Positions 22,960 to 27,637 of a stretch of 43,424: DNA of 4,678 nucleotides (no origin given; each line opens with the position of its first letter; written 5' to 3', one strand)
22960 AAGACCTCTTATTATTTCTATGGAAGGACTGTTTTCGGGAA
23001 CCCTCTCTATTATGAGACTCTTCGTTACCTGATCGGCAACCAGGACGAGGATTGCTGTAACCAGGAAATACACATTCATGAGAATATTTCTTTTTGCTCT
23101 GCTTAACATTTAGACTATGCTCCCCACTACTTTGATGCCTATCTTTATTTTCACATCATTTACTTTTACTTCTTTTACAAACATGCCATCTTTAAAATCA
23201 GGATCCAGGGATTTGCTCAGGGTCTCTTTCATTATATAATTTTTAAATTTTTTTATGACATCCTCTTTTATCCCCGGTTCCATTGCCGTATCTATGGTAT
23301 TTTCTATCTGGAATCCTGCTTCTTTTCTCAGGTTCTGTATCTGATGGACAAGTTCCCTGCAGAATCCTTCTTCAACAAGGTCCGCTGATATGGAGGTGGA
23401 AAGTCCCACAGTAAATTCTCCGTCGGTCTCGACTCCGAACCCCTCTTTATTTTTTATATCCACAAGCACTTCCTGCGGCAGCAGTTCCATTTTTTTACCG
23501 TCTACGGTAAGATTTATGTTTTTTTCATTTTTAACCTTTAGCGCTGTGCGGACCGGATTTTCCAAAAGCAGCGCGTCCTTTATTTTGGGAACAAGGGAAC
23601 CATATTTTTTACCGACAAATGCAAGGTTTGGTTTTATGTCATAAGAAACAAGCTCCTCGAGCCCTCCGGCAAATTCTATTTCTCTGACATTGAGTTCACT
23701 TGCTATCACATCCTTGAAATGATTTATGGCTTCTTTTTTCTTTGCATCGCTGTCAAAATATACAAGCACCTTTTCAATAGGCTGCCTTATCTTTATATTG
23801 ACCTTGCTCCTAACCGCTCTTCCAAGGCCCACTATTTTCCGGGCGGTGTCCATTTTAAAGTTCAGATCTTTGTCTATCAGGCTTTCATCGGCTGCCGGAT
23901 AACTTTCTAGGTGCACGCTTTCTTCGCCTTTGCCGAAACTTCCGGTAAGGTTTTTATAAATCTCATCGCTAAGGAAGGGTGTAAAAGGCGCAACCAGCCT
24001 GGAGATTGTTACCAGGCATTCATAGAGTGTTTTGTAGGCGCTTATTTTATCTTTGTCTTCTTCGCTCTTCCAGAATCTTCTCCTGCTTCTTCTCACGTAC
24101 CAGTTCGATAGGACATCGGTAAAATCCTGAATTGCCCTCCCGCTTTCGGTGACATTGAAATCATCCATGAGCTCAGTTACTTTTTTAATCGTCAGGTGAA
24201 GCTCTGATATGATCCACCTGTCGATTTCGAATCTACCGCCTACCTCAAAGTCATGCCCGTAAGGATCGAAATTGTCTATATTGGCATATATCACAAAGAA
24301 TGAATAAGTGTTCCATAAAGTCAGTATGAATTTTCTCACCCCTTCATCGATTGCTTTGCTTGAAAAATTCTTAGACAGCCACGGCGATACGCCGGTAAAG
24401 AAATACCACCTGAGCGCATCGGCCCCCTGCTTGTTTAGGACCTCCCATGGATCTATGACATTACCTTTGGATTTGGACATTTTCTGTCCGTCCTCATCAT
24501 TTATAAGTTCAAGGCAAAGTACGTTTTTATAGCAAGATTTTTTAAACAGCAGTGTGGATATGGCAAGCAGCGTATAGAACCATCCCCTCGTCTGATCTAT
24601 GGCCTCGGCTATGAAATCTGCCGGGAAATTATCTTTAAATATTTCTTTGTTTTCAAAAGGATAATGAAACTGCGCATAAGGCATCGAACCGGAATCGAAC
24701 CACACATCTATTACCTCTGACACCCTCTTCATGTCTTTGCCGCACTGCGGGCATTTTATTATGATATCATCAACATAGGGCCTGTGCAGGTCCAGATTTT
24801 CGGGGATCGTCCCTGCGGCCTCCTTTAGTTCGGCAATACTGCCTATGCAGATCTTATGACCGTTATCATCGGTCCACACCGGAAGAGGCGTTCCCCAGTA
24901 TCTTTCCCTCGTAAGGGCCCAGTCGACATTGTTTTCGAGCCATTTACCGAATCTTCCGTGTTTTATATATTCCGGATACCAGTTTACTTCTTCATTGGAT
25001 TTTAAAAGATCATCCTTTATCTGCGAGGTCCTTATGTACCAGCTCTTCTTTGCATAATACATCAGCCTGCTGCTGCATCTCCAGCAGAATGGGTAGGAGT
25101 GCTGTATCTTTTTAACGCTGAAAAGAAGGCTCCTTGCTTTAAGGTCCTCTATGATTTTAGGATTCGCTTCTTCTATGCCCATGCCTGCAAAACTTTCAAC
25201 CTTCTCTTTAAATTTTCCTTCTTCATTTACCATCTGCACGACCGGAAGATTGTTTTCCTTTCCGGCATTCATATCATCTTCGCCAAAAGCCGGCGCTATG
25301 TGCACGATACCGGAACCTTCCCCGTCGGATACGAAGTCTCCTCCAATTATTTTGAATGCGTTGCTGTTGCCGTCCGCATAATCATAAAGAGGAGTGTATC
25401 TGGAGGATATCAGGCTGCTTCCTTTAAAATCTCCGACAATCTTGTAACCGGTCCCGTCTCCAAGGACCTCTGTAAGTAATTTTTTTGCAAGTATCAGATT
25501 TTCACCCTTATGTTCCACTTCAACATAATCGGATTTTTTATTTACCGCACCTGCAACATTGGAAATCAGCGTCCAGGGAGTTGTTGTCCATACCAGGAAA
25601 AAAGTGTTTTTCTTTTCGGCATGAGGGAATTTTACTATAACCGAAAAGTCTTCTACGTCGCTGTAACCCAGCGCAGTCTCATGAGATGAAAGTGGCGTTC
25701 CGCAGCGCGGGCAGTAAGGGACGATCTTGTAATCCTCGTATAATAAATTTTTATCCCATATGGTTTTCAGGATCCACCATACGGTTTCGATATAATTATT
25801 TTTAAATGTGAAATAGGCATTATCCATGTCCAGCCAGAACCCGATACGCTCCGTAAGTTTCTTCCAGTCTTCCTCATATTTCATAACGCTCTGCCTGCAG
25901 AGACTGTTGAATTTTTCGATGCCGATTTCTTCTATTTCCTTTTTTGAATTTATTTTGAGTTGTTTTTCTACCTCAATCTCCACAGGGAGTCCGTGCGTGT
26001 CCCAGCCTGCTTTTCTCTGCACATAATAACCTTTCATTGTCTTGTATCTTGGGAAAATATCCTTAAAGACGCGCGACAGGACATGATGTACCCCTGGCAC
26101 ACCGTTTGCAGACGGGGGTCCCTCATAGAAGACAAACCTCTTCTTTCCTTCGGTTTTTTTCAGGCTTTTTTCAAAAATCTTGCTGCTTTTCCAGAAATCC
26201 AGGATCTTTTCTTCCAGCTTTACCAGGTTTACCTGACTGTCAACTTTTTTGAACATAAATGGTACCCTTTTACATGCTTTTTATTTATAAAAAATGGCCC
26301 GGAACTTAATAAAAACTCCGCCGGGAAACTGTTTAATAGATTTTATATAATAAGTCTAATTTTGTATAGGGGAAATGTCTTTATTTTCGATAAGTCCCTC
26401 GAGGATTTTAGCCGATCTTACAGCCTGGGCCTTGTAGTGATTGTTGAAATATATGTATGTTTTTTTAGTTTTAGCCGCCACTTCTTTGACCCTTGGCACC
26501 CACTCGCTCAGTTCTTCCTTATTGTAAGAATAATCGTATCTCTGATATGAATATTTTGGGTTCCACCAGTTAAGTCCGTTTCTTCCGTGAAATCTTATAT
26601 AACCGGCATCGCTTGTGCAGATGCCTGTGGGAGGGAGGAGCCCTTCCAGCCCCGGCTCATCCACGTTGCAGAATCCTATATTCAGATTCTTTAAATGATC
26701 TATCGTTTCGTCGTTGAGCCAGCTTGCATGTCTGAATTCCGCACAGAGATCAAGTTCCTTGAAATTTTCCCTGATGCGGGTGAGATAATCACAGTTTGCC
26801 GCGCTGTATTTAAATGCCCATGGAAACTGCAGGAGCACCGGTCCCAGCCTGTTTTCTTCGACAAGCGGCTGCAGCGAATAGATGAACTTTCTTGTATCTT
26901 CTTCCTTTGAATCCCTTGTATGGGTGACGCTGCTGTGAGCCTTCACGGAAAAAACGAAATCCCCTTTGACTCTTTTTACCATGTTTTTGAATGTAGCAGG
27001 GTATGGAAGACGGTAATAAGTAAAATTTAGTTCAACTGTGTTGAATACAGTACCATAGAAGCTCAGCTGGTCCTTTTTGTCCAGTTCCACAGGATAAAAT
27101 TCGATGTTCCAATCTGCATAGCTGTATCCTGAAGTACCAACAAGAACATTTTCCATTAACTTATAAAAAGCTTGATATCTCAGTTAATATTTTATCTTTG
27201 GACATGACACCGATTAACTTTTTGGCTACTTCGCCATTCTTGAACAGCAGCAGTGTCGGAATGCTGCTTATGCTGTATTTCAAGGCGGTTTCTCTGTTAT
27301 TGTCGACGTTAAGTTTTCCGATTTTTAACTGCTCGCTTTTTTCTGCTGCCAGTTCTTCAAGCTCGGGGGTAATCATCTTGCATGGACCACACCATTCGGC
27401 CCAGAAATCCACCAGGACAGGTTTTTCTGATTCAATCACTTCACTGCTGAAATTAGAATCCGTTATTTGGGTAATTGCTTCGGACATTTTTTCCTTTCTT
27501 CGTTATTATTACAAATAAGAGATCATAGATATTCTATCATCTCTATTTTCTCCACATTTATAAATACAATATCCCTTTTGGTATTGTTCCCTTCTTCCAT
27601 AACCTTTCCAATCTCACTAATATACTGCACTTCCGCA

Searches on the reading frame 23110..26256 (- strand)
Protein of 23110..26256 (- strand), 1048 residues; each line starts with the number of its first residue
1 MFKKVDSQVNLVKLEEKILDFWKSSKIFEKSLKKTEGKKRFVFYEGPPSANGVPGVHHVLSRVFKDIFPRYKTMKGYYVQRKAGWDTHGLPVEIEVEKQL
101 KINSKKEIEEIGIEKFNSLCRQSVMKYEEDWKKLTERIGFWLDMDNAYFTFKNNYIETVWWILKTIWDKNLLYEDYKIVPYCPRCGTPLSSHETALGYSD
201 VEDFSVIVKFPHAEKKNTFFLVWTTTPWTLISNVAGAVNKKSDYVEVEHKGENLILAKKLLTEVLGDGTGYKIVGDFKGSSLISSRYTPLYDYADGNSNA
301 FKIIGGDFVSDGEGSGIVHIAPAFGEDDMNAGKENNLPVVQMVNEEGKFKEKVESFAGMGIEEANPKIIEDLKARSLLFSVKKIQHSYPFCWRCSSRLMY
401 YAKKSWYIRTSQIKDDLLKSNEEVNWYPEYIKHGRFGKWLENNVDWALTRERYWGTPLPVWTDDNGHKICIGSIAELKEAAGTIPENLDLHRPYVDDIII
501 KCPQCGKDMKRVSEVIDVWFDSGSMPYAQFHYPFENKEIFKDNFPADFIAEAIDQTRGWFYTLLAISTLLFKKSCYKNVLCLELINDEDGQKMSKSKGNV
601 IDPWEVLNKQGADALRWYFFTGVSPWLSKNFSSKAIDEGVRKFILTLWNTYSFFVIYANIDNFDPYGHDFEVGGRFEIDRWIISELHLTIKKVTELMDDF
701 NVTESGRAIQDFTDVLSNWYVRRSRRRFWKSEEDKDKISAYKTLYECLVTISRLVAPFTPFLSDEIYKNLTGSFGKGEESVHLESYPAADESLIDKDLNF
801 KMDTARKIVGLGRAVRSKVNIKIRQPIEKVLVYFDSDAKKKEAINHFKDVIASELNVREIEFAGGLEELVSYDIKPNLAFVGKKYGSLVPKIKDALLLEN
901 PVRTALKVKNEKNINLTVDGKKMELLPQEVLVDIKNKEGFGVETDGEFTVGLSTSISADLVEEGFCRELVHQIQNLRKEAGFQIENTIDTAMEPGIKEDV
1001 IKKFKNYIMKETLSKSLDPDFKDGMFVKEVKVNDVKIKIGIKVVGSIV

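Call 58: search_protein_families(library=pfam, proteins=[window:23110-26256:-], max_evalue=1)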
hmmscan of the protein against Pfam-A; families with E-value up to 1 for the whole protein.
window:23110-26256:- (1048 aa): 21 families
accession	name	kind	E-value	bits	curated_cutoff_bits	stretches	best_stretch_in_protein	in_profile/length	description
PF00133.28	tRNA-synt_1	-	1.6e-126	422.9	22.7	1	17-620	1-403/414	tRNA synthetases class I (I, L, M and V)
PF19302.4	DUF5915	-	3e-46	157.9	27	1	848-1043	1-194/195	Domain of unknown function (DUF5915)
PF08264.19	Anticodon_1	-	3.2e-36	124.9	25.1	1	679-830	1-147/148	Anticodon-binding domain of tRNA ligase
PF09334.17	tRNA-synt_1g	-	4.1e-16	59.2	20.1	3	50-189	10-130/391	tRNA synthetases class I (M)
PF01921.24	tRNA-synt_1f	-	5.6e-05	22.7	27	1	581-636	271-325/360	tRNA synthetases class I (K)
PF01406.26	tRNA-synt_1e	-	0.0053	16.6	27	1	589-621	250-282/301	tRNA synthetases class I (C) catalytic domain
PF13248.11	Zn_ribbon_3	-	0.021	14.8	27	0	181-191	4-14/26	zinc-ribbon domain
PF13408.12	Zn_ribbon_recom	-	0.028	15.2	25.3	0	499-512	5-18/58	Recombinase zinc beta ribbon domain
PF14353.12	CpXC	-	0.028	14.8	25.4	0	181-218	39-75/121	CpXC protein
PF09297.16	Zn_ribbon_NUD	-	0.034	14.3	24.8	1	181-190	5-14/32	NADH pyrophosphatase zinc ribbon domain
PF09723.15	Zn_ribbon_8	-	0.053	14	34.4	0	499-512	26-40/41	Zinc ribbon domain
PF10122.14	Zn_ribbon_Com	-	0.053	13.4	22.9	0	495-506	20-31/52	Mu-like prophage protein Com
PF01396.24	Zn_ribbon_Top1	-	0.081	13.2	32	0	500-510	2-12/39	Topoisomerase DNA binding C4 zinc finger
PF07191.17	Zn_ribbon_6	-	0.083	13.3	25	0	174-192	24-42/67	Double zinc ribbon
PF24463.1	DUF7577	-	0.12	12.5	28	0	387-398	15-26/27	Domain of unknown function (DUF7577)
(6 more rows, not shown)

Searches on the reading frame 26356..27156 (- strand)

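Call 58: search_protein_families(library=pfam, proteins=[window:26356-27156:-], max_evalue=1)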
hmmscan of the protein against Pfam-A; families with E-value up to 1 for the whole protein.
window:26356-27156:- (266 aa): 1 family
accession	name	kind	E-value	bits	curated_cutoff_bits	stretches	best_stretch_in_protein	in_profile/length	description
PF01904.24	DUF72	-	8.8e-67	225.8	25.3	1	21-252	1-214/217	Protein of unknown function DUF72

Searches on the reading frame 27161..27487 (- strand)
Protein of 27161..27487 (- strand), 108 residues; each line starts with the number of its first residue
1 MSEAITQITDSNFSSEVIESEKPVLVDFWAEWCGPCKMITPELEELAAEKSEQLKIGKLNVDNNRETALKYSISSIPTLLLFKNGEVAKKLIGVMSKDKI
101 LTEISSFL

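Call 110: search_protein_families(library=pfam, proteins=[window:27161-27487:-], max_evalue=0.001)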
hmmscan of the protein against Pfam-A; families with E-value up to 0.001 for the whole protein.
window:27161-27487:- (108 aa): 7 families
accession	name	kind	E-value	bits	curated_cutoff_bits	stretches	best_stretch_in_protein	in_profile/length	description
PF00085.26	Thioredoxin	-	1.4e-33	115.4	23.5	1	6-105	3-102/103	Thioredoxin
PF13098.12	Thioredoxin_2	-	1.8e-09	38.3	27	1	19-101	3-101/104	Thioredoxin-like domain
PF13905.12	Thioredoxin_8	-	2.3e-08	34.7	27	1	22-64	2-46/94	Thioredoxin-like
PF00578.27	AhpC-TSA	-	1.2e-05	25.6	26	1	16-97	21-103/124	AhpC/TSA family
PF08534.16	Redoxin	-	5.6e-05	23.4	26.6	1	20-66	27-75/148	Redoxin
PF13899.12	Thioredoxin_7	-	0.00042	20.8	27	1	19-40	15-36/83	Thioredoxin-like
PF14595.12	Thioredoxin_9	-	0.00061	20.1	25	1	28-85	48-107/129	Thioredoxin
